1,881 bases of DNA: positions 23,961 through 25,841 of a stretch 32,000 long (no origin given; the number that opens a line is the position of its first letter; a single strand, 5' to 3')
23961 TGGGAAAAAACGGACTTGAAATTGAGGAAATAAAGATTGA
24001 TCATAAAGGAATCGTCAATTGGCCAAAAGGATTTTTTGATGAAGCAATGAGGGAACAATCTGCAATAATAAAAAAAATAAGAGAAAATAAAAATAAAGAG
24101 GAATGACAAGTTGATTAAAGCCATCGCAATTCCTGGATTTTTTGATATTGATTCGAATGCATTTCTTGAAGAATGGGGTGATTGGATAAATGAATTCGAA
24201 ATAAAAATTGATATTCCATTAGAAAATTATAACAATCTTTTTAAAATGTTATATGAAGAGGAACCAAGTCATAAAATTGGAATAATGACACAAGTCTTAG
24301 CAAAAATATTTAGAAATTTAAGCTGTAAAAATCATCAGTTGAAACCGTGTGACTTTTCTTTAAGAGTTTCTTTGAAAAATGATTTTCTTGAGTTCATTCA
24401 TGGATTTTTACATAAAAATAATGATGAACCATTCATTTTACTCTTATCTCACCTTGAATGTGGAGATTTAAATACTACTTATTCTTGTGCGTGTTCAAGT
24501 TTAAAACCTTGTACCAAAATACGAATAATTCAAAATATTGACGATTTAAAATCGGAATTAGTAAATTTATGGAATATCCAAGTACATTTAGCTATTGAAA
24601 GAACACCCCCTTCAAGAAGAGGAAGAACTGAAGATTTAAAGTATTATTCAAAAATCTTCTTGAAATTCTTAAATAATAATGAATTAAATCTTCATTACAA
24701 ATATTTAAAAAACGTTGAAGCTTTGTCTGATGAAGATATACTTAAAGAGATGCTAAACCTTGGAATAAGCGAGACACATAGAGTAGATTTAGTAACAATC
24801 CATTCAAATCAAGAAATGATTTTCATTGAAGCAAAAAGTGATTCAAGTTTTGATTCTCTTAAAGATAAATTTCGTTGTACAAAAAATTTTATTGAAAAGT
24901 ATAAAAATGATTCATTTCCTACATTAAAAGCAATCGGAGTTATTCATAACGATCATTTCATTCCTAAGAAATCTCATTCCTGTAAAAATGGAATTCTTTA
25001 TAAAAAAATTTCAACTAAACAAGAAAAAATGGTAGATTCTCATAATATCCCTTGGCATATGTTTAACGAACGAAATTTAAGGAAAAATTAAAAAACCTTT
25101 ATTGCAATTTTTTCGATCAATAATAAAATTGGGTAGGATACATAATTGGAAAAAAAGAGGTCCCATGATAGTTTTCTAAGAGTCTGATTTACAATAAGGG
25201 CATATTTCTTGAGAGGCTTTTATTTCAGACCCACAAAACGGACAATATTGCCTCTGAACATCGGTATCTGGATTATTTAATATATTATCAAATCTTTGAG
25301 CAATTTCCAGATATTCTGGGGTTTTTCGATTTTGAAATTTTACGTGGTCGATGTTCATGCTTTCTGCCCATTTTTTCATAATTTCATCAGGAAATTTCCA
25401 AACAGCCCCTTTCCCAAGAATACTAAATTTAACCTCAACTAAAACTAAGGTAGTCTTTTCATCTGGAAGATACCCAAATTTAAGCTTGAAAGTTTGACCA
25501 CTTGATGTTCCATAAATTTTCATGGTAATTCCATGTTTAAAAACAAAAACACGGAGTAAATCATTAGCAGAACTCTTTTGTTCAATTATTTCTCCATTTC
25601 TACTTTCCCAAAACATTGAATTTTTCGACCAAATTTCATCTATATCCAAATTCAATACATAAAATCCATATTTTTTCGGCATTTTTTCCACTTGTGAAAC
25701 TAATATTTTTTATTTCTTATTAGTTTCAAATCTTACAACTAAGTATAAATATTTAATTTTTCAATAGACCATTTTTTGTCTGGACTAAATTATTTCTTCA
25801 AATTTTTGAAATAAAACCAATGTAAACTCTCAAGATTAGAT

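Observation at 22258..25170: The carS 3' end is duplicated 2.8 kb downstream, and the 45-nt direct repeats bracket an integrase-less two-gene insert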

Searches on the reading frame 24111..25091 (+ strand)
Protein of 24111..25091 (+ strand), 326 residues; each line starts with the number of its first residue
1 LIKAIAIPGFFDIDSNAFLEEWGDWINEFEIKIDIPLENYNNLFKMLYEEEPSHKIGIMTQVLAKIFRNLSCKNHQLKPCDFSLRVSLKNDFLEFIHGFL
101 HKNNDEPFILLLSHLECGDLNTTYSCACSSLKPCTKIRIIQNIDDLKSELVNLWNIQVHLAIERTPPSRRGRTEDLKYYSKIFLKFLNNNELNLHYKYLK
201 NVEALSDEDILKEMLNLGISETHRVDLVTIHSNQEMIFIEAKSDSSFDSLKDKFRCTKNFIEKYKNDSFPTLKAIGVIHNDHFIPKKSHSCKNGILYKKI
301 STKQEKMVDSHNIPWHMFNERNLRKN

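Call 8: search_protein_families(library=pfam, proteins=[window:24111-25091:+], max_evalue=0.01)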
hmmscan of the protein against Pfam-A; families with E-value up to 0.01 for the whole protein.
window:24111-25091:+ (326 aa): 0 families

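Call 9: search_protein_families(library=padloc, proteins=[window:24111-25091:+], max_evalue=0.01)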
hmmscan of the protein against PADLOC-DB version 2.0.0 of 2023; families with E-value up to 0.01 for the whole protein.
window:24111-25091:+ (326 aa): 0 families

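Call 26: find_homologous_proteins(query=window:24111-25091:+, max_evalue=0.001)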
Query window:24111-25091:+ (326 aa): 3 proteins with E <= 0.001 among 851 candidates.
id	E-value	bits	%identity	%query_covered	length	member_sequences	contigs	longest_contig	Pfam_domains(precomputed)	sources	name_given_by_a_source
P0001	1.6e-218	742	100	100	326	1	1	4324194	-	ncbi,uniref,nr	ncbi:hypothetical protein DSAG12_02847 [Promethearchaeum syntrophicum]|uniref:Uncharacterized protei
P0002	2.9e-140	485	66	99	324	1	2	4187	-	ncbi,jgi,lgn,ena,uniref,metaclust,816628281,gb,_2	ncbi:hypothetical protein LCGC14_1626890 [marine sediment metagenome]|uniref:Uncharacterized protein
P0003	3.4e-80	288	44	99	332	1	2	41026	-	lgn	-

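Call 28: find_encoding_contigs(protein=P0003, flank=10000, max_places=4)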
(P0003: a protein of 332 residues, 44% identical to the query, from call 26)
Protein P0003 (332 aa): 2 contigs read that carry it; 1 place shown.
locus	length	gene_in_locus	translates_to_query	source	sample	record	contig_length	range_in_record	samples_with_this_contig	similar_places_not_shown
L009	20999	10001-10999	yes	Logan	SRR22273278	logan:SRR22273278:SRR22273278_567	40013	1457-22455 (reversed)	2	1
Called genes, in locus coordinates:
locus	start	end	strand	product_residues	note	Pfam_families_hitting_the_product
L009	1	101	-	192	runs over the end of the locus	-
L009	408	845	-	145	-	-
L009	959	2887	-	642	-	-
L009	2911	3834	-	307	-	-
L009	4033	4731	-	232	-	PF00730:HhH-GPD, PF00633:HHH (weak)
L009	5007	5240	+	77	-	-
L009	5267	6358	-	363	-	PF09561:RE_HpaII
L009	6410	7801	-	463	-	PF00145:DNA_methylase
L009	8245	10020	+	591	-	PF11398:DUF2813 (faint), PF13175:AAA_15, PF13304:AAA_21, PF12476:DUF3696 (weak)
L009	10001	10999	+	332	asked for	-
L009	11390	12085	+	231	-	PF00589:Phage_integrase (weak)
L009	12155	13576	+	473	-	PF01022:HTH_5 (faint), PF10711:DUF2513 (faint), PF13601:HTH_34 (faint), PF03551:PadR (faint)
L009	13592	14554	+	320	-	-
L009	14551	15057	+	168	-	-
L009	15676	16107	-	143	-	-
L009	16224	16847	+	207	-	-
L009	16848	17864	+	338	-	-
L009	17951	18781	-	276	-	-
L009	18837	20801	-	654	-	PF13175:AAA_15, PF13304:AAA_21, PF11398:DUF2813 (weak), PF20469:OLD-like_TOPRIM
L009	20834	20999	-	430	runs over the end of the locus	-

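Call 29: find_encoding_contigs(protein=P0002, flank=10000, max_places=4)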
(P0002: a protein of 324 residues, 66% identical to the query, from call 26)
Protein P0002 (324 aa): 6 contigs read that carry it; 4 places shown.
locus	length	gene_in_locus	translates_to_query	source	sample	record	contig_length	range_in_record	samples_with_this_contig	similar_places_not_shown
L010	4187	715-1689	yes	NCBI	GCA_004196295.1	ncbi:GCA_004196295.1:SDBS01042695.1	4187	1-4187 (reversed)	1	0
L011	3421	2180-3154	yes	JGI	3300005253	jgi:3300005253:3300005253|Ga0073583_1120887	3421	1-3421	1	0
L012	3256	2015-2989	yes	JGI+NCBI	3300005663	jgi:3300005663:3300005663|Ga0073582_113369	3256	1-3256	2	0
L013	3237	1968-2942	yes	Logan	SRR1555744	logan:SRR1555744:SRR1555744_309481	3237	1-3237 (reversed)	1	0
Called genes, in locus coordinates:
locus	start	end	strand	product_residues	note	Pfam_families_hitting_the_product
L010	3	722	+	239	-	?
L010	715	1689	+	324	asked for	-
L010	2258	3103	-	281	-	PF00560:LRR_1 (faint), PF13855:LRR_8, PF12799:LRR_4 (weak), PF13855:LRR_8 (weak), PF23598:LRR_14 (weak), PF12799:LRR_4 (weak)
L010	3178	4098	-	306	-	-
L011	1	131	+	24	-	?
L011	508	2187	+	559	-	PF02463:SMC_N (weak), PF13175:AAA_15, PF13304:AAA_21 (weak), PF12476:DUF3696 (weak)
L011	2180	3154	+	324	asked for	-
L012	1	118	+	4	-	?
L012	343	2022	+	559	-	PF02463:SMC_N (weak), PF13175:AAA_15, PF13304:AAA_21 (weak), PF12476:DUF3696 (weak)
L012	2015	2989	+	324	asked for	-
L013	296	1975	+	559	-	PF02463:SMC_N (weak), PF13175:AAA_15, PF13304:AAA_21 (weak), PF12476:DUF3696 (weak)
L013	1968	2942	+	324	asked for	-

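Call 61: search_protein_representatives(protein=P0001)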
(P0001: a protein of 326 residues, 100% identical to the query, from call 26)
Query: 326 residues. Proteins with E-value up to 0.001 (for the whole library): 4; up to 1e-10: 3; up to 1e-30: 3. The best 4 are listed.
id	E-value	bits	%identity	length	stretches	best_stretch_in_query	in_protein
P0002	9.2e-141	485.0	67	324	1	1-324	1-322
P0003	1.1e-80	287.7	44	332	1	1-323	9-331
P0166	5.0e-73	262.5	44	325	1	1-325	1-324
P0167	1.6e-04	37.3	26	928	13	69-170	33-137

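Call 63: predict_structure(alignment_id=A4)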
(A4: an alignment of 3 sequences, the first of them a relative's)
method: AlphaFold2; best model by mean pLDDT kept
length: 326 residues; sequences in the alignment: 3
mean_pLDDT: 46.1   pTM: 0.39
mean pLDDT of the five models: 46.1, 40.2, 38.0, 37.6, 35.8
residues with pLDDT >= 90: 0; 70-90: 20; 50-70: 129; < 50: 177
segments of 3 or more residues with pLDDT < 50: 1-142, 168-173, 192-201, 222-228, 231-234, 268-272
pLDDT, mean of each block of 10 residues (from residue 1): 26 30 32 34 37 29 28 25 29 46 37 27 24 32 52 59 54 53 62 47 57 57 49 51 53 55 54 54 60 76 76 66 60
secondary structure, 60 per line:
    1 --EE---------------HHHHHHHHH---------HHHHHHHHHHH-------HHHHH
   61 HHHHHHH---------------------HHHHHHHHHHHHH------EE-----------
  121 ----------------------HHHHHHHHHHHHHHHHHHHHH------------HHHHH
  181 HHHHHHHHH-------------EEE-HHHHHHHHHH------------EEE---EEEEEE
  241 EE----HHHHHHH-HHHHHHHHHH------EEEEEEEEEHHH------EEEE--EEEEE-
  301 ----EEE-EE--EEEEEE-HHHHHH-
elements in order: H20-28 H38-48 H56-67 H89-101 H143-163 H176-189 E203-205 H207-216 E229-231 E235-242 H247-253 H255-264 E271-279 E289-292 E295-299 E305-307 E313-318 H320-325

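Call 65: search_protein_families(library=pfam, proteins=[L009:11390-12085:+, L009:12155-13576:+, L009:13592-14554:+, L009:14551-15057:+, L009:5007-5240:+], max_evalue=0.01)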
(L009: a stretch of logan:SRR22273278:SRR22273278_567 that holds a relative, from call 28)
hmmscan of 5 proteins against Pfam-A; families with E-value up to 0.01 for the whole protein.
L009:11390-12085:+ (231 aa): 1 family
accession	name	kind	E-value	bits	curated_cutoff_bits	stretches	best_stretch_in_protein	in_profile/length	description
PF00589.27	Phage_integrase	-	4e-07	30.4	27.1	1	45-179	6-144/172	Phage integrase family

L009:12155-13576:+ (473 aa): 8 families
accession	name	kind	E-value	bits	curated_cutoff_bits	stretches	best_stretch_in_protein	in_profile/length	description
PF13601.12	HTH_34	-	7.7e-09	36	27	1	122-187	2-66/80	Winged helix DNA-binding domain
PF01022.26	HTH_5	-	8.3e-07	29.2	22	1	126-165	7-46/47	Bacterial regulatory protein, arsR family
PF03551.20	PadR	-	5.5e-06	26.7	27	0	148-190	31-73/75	Transcriptional regulator PadR-like family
PF01638.23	HxlR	-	4.2e-05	23.8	20.8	0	119-197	4-80/91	HxlR-like helix-turn-helix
PF24038.1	DUF7347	-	5e-05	23.9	27.6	1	114-172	5-61/77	Domain of unknown function (DUF7347)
PF10711.15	DUF2513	-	6.8e-05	23.6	29.6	1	133-191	20-79/100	Hypothetical protein (DUF2513)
PF25212.1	HVO_A0114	-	0.00038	20.6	27.6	0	110-166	13-68/84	HVO_A0114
PF13412.12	HTH_24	-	0.00086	19.3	21.9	0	22-67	2-47/48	Winged helix-turn-helix DNA-binding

L009:13592-14554:+ (320 aa): 0 families

L009:14551-15057:+ (168 aa): 0 families

L009:5007-5240:+ (77 aa): 0 families

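Call 67: search_solved_structures(query=A4, max_evalue=10)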
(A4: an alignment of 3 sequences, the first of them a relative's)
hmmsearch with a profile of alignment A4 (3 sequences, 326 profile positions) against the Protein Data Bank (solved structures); distinct sequences matched with E-value up to 10: 1.
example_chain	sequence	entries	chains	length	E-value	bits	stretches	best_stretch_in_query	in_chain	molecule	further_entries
28ln_Bu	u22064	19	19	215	0.98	11.8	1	206-244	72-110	Nascent polypeptide-associated complex subunit alpha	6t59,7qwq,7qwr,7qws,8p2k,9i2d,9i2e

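Call 73: find_related_loci(query=A4, collection=viral_contigs, flank=10000)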
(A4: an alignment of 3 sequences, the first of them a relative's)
Query A4 (326 aa) in viral_contigs; peptide patterns used: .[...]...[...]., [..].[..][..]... (x = any residue, [..] = any of these).
296 stretches matched a pattern, but none encodes a relative of the query by tblastn (E <= 1e-3).

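Call 94: search_protein_families(library=pfam, proteins=[L010:2258-3103:-, L010:3178-4098:-], max_evalue=0.01)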
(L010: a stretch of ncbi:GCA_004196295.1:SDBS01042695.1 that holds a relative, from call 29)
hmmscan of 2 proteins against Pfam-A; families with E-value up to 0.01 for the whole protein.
L010:2258-3103:- (281 aa): 7 families
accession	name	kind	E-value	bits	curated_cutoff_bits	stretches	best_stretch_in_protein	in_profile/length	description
PF13855.12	LRR_8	-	1.3e-14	54.1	27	3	162-219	2-61/61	Leucine rich repeat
PF12799.13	LRR_4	-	2.9e-13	50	27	3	231-271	2-42/44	Leucine Rich repeats (2 copies)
PF23598.1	LRR_14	-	8.1e-12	45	40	2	203-273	43-111/353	Leucine-rich repeat region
PF00560.39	LRR_1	-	5.1e-10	37.9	20.6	0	185-206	1-23/23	Leucine Rich Repeat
PF23211.1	LRR_LRWD1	-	0.00046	20.4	28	0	133-221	15-100/190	Leucine-rich repeat and WD repeat-containing protein 1, LRR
PF07723.19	LRR_2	-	0.0032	18.5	20.9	0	185-200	1-16/26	Leucine Rich Repeat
PF25019.1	LRR_R13L1-DRL21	-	0.0074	16.6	27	0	207-262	69-126/127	R13L1/DRL21 LRRs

L010:3178-4098:- (306 aa): 0 families

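Call 101: search_protein_families(library=phrogs, proteins=[window:24111-25091:+], max_evalue=0.01)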
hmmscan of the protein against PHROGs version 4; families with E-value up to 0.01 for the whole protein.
window:24111-25091:+ (326 aa): 0 families

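Call 102: search_protein_families(library=ncbifam, proteins=[window:24111-25091:+], max_evalue=0.01)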
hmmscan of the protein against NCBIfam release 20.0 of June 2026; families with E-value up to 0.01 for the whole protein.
window:24111-25091:+ (326 aa): 0 families

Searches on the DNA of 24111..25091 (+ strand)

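Call 38: search_rna_families(sources=[L010, L011], threshold=evalue, max_evalue=1)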
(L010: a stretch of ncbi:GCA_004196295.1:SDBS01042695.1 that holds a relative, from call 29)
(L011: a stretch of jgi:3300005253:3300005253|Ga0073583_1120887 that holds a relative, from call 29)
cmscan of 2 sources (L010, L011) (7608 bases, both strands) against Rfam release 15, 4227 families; matches with E-value up to 1: 1.
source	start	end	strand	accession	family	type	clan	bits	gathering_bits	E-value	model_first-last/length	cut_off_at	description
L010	2543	2597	+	RF00288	snoZ30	Gene; snRNA; snoRNA; CD-box;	-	22.1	50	0.93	1-97/97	no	Z30 small nucleolar RNA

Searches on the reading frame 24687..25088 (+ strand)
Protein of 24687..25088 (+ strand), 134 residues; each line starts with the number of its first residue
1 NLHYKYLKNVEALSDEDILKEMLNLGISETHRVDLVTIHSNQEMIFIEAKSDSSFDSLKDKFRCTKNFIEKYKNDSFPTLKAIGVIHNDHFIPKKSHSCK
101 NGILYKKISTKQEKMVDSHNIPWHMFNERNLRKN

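Call 83: predict_structure(alignment_id=A7)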
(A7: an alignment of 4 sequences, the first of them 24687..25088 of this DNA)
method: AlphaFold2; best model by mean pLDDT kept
length: 134 residues; sequences in the alignment: 4
mean_pLDDT: 49.2   pTM: 0.38
mean pLDDT of the five models: 49.2, 45.3, 44.5, 44.4, 42.0
residues with pLDDT >= 90: 0; 70-90: 13; 50-70: 49; < 50: 72
segments of 3 or more residues with pLDDT < 50: 1-17, 25-53, 77-93, 131-134
pLDDT, mean of each block of 10 residues (from residue 1): 29 44 47 39 35 48 54 50 37 57 75 71 54 45
secondary structure, 60 per line:
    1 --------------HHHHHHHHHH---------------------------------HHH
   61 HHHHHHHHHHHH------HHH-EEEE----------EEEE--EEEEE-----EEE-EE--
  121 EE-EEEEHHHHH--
elements in order: H15-24 H58-72 E83-86 E97-100 E103-107 E113-115 E124-127 H128-132

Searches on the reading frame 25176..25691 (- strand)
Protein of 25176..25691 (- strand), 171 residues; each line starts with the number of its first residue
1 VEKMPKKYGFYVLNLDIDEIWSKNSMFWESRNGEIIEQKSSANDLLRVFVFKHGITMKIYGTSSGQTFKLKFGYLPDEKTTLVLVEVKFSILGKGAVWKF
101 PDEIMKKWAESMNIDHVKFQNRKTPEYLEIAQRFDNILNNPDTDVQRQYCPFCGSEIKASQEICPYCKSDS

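Call 8: search_protein_families(library=pfam, proteins=[window:25176-25691:-], max_evalue=0.01)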
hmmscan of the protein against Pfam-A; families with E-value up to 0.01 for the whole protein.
window:25176-25691:- (171 aa): 4 families
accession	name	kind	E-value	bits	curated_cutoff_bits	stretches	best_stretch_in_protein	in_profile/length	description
PF13248.11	Zn_ribbon_3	-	0.0003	20.6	27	1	148-167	3-22/26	zinc-ribbon domain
PF13240.11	Zn_Ribbon_1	-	0.00089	19.4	25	1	149-167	1-19/23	zinc-ribbon domain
PF12773.13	DZR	-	0.0048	17.5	27.3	1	145-167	22-44/45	Double zinc ribbon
PF18912.6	DZR_2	-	0.0095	16.2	27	0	149-170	9-30/56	Double zinc ribbon domain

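Call 9: search_protein_families(library=padloc, proteins=[window:25176-25691:-], max_evalue=0.01)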
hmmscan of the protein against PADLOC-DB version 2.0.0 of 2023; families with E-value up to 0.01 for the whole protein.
window:25176-25691:- (171 aa): 1 family
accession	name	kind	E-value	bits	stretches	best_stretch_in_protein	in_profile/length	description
PDLC04221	HEC-02B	-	0.005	14.7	1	72-137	41-109/171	-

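Call 11: find_encoding_contigs(protein=window:25176-25691:-, flank=10000, max_places=10)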
Protein window:25176-25691:- (171 aa): no gene with exactly this product is on record in the collection.

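Call 101: search_protein_families(library=phrogs, proteins=[window:25176-25691:-], max_evalue=0.01)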
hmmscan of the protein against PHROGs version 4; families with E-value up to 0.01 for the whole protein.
window:25176-25691:- (171 aa): 1 family
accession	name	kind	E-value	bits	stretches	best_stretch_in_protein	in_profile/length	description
phrog_8436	-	unknown function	0.001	20.2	1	144-170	60-86/110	-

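Call 102: search_protein_families(library=ncbifam, proteins=[window:25176-25691:-], max_evalue=0.01)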
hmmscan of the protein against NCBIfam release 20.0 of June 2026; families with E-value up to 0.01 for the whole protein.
window:25176-25691:- (171 aa): 0 families
